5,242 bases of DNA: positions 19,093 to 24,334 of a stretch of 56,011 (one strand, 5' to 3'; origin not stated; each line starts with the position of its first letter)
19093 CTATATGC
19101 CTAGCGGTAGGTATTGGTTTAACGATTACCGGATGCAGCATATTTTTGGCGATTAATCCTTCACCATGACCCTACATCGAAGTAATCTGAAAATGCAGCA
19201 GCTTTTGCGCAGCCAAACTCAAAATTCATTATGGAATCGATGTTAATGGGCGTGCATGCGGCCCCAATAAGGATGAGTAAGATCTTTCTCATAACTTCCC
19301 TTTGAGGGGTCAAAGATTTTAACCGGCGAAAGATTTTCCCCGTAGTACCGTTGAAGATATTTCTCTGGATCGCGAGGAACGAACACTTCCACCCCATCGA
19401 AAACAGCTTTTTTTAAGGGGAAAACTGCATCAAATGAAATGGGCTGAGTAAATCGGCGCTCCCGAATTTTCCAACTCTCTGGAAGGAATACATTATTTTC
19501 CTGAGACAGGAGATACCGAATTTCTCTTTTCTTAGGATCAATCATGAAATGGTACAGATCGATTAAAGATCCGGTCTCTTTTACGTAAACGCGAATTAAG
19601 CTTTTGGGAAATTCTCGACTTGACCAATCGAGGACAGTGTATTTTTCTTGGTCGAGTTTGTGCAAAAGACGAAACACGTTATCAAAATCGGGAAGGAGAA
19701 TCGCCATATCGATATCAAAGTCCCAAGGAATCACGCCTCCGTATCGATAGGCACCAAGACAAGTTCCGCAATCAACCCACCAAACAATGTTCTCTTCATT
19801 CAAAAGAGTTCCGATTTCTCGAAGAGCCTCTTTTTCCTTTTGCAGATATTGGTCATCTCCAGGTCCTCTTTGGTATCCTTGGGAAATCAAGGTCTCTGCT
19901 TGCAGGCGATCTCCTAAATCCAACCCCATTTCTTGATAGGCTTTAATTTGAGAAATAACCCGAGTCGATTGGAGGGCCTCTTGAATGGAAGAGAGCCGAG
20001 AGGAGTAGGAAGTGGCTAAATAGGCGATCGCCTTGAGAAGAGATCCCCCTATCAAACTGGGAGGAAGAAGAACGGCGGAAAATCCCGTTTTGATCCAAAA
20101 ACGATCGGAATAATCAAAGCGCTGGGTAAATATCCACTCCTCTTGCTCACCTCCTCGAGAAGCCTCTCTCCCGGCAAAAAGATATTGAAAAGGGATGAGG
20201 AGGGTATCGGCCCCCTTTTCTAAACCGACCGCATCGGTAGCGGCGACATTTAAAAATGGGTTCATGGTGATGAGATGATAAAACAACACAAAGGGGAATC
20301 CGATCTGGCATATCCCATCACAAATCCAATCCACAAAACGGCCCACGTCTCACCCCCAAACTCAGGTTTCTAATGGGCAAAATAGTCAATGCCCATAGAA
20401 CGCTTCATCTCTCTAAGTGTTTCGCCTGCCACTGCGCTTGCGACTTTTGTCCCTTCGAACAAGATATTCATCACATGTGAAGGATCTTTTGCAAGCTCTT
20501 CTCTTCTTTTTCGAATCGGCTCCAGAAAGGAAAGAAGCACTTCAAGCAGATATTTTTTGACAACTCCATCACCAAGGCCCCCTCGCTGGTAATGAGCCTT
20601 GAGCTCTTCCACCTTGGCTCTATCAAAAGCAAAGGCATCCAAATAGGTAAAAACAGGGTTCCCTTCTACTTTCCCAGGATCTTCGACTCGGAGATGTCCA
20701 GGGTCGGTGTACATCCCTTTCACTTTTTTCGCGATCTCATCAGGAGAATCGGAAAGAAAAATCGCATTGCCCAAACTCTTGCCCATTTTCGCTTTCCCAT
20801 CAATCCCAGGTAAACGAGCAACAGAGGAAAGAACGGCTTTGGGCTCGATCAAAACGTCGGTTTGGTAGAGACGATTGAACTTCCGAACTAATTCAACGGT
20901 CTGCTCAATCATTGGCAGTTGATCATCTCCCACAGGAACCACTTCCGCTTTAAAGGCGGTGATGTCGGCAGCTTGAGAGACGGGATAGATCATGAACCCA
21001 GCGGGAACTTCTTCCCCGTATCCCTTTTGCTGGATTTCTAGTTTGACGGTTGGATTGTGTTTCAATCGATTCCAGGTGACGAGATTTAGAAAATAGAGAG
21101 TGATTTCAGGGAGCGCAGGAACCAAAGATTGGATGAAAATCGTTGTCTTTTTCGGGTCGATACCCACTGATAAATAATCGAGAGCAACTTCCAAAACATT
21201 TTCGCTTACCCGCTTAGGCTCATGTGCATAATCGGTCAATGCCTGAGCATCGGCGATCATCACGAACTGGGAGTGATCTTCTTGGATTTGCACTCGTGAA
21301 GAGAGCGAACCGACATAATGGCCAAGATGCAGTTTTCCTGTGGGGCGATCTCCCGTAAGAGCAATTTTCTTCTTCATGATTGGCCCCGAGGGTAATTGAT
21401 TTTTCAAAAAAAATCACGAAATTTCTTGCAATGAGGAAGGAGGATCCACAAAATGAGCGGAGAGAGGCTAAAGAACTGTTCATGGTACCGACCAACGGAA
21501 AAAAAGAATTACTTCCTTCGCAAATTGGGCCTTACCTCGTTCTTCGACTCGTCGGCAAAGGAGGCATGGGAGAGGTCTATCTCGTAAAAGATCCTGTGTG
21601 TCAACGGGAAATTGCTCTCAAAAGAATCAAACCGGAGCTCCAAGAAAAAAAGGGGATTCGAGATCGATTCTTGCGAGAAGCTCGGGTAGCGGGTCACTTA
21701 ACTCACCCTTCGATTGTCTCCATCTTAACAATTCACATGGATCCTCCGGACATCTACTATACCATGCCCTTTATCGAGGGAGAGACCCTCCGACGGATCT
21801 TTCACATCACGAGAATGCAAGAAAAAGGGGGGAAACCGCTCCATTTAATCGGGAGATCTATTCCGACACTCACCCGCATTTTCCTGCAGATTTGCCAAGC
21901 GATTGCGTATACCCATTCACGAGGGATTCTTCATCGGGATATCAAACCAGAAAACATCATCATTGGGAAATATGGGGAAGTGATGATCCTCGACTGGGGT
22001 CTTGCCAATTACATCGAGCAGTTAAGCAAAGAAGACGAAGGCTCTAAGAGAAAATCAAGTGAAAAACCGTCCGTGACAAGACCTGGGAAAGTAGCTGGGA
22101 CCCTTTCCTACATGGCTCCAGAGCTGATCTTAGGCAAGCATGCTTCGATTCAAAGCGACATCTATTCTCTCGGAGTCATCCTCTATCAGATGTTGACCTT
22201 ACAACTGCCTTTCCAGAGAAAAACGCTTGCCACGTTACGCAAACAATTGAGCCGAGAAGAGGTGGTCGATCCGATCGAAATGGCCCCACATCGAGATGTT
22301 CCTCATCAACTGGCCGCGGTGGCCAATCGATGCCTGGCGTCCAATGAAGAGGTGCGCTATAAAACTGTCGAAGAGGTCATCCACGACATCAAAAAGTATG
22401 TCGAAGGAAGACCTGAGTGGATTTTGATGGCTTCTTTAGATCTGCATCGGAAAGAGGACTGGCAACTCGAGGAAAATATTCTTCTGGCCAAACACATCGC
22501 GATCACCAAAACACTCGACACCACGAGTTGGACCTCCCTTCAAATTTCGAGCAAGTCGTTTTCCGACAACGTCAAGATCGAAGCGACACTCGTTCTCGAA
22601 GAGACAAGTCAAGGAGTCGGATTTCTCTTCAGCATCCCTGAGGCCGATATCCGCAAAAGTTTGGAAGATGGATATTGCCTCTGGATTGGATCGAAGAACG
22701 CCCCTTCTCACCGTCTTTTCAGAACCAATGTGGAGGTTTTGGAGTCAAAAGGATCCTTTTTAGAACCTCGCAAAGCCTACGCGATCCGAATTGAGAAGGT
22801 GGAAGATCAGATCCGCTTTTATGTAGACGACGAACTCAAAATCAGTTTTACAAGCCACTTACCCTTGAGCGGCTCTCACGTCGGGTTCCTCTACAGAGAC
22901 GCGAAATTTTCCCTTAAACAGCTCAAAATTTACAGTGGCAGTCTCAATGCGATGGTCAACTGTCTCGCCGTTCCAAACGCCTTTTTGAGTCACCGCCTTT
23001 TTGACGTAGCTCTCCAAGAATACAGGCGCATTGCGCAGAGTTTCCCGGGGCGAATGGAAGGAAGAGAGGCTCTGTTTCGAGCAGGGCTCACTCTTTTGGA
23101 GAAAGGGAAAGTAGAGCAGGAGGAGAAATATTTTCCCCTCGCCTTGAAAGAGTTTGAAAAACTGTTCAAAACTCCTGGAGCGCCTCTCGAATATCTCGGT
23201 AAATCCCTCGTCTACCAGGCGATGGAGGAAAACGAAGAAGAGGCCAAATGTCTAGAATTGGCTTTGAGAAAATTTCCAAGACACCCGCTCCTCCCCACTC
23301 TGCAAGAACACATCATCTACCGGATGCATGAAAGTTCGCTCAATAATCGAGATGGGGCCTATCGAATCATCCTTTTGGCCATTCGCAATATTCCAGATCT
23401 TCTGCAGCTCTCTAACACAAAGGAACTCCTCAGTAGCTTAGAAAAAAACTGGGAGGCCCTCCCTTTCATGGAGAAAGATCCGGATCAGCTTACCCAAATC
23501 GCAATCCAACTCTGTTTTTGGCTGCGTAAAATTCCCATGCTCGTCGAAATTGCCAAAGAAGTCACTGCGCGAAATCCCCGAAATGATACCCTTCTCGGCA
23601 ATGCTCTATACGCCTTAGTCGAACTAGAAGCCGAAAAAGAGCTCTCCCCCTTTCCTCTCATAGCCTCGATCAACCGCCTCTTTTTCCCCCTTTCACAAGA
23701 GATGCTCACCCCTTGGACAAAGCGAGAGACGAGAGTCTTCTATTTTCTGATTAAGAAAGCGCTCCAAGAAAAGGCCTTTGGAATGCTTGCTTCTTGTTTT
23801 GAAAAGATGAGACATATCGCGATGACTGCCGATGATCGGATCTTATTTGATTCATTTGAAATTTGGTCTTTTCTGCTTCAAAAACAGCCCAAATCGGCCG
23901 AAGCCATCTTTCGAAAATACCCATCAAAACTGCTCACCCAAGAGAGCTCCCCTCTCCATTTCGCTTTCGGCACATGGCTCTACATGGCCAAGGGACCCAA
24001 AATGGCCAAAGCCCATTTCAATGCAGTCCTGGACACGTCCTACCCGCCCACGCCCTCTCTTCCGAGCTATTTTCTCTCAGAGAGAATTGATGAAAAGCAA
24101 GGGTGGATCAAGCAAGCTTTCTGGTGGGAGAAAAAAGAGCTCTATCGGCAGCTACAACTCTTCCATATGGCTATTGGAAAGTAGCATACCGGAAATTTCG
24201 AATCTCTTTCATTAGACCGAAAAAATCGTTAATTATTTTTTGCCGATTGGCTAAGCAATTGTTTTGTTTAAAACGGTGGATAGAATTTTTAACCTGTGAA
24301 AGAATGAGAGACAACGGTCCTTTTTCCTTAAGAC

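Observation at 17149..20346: TagD/CCT-type cytidylyltransferase + PhyH dioxygenase + LicD transferase: candidate CDP-alcohol phospho-decoration pathway in a chlamydial genome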

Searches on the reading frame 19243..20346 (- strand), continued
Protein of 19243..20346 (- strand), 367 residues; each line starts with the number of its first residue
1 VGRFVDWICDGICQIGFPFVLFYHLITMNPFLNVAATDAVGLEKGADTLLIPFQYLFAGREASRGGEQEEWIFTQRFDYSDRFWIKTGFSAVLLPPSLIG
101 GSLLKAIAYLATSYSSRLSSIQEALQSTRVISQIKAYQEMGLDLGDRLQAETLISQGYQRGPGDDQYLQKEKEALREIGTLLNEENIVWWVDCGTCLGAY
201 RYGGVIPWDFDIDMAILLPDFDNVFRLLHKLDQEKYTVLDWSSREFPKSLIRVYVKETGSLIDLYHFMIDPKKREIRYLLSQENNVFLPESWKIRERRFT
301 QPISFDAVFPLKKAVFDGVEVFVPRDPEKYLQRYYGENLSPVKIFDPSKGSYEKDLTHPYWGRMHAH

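Call 83: find_encoding_contigs(protein=P0247, flank=8000, max_places=2)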
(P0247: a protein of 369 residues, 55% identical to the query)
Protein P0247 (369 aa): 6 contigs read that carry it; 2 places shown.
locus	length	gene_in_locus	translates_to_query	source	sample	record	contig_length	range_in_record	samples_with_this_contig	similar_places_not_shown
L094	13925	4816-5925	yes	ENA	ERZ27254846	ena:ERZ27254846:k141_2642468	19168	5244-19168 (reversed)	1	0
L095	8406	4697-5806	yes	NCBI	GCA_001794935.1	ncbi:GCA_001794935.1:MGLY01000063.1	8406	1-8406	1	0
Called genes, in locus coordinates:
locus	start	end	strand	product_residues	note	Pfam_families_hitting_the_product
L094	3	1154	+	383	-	?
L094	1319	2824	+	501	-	PF03219:TLC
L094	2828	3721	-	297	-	PF00561:Abhydrolase_1, PF12146:Hydrolase_4, PF12697:Abhydrolase_6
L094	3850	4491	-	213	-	PF09411:PagL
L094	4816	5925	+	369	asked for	PF04991:LicD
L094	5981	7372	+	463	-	PF00324:AA_permease, PF13520:AA_permease_2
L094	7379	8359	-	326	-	PF00571:CBS, PF01769:MgtE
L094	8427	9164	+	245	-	PF13489:Methyltransf_23, PF05175:MTS, PF13847:Methyltransf_31, PF08241:Methyltransf_11, PF08242:Methyltransf_12, PF13649:Methyltransf_25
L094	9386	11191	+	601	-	PF13522:GATase_6, PF13537:GATase_7, PF01380:SIS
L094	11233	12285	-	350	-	PF01791:DeoC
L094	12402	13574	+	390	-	-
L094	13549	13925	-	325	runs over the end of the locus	PF10672:Methyltrans_SAM, PF02475:TRM5-TYW2_MTfase (weak), PF03602:Cons_hypoth95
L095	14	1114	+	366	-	PF00487:FA_desaturase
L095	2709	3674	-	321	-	PF12146:Hydrolase_4, PF00561:Abhydrolase_1, PF12697:Abhydrolase_6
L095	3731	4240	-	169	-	PF09411:PagL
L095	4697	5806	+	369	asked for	PF04991:LicD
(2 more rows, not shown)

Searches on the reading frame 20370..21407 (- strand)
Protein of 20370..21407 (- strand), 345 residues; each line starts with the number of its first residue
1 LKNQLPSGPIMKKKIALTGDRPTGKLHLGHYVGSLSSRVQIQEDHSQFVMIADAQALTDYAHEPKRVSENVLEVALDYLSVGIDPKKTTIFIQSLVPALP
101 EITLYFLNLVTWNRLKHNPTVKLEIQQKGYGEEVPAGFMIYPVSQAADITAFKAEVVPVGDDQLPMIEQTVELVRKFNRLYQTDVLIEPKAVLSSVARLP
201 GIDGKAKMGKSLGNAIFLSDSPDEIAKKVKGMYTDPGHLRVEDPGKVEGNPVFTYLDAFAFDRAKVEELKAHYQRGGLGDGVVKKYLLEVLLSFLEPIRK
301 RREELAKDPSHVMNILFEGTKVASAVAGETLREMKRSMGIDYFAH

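Call 3: search_protein_families(library=pfam, proteins=[window:20370-21407:-], max_evalue=0.01)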
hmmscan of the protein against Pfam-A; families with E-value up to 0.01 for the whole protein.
window:20370-21407:- (345 aa): 1 family
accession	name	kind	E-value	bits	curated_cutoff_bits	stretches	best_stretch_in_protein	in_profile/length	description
PF00579.31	tRNA-synt_1b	-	2.7e-55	188.2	21.1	1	15-295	7-291/292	tRNA synthetases class I (W and Y)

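Call 4: search_protein_families(library=ncbifam, proteins=[window:20370-21407:-], max_evalue=0.01)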
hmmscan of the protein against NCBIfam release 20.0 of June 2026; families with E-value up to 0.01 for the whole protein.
window:20370-21407:- (345 aa): 11 families
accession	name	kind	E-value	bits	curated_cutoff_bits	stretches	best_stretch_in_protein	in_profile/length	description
TIGR00233.1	trpS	equivalog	1.7e-75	254.3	176.75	1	12-340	1-328/328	tryptophan--tRNA ligase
NF008922.0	PRK12283.1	equivalog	4.7e-73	246.4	572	2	12-184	2-174/400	tryptophan--tRNA ligase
NF009207.0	PRK12556.1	equivalog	3.5e-55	187.2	479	1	11-340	1-331/332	tryptophan--tRNA ligase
NF008923.0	PRK12284.1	equivalog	2.2e-51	175.1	597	1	16-342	5-333/431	tryptophan--tRNA ligase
NF008925.0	PRK12285.1-2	equivalog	1.6e-24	86.5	451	1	16-309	65-357/365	tryptophan--tRNA ligase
NF008927.0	PRK12285.1-4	equivalog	1.4e-23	83.6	478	1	16-307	76-364/385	tryptophan--tRNA ligase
NF006330.0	PRK08560.1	equivalog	1.3e-18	67.2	220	1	13-279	32-305/342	tyrosine--tRNA ligase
NF008924.0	PRK12285.1-1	equivalog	5.6e-17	62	644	1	17-307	77-360/381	tryptophan--tRNA ligase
NF008926.0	PRK12285.1-3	equivalog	3.4e-12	46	320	2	16-179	68-230/429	tryptophan--tRNA ligase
TIGR00234.1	tyrS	equivalog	3.2e-10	39.7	113.8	1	139-238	171-274/406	tyrosine--tRNA ligase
NF008928.0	PRK12285.1-5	equivalog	2.4e-05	23.1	891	1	15-176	94-251/530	tryptophan--tRNA ligase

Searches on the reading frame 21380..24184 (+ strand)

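Call 40: search_protein_families(library=pfam, max_evalue=0.00001, proteins=[window:21380-24184:+])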
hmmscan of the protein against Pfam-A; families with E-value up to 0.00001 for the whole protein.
window:21380-24184:+ (934 aa): 2 families
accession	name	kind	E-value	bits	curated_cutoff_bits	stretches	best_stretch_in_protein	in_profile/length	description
PF00069.31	Pkinase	-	2.6e-47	161.9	31.7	1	54-333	3-257/263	Protein kinase domain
PF07714.23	PK_Tyr_Ser-Thr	-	2.4e-28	99.6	23.1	1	56-328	5-250/258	Protein tyrosine and serine/threonine kinase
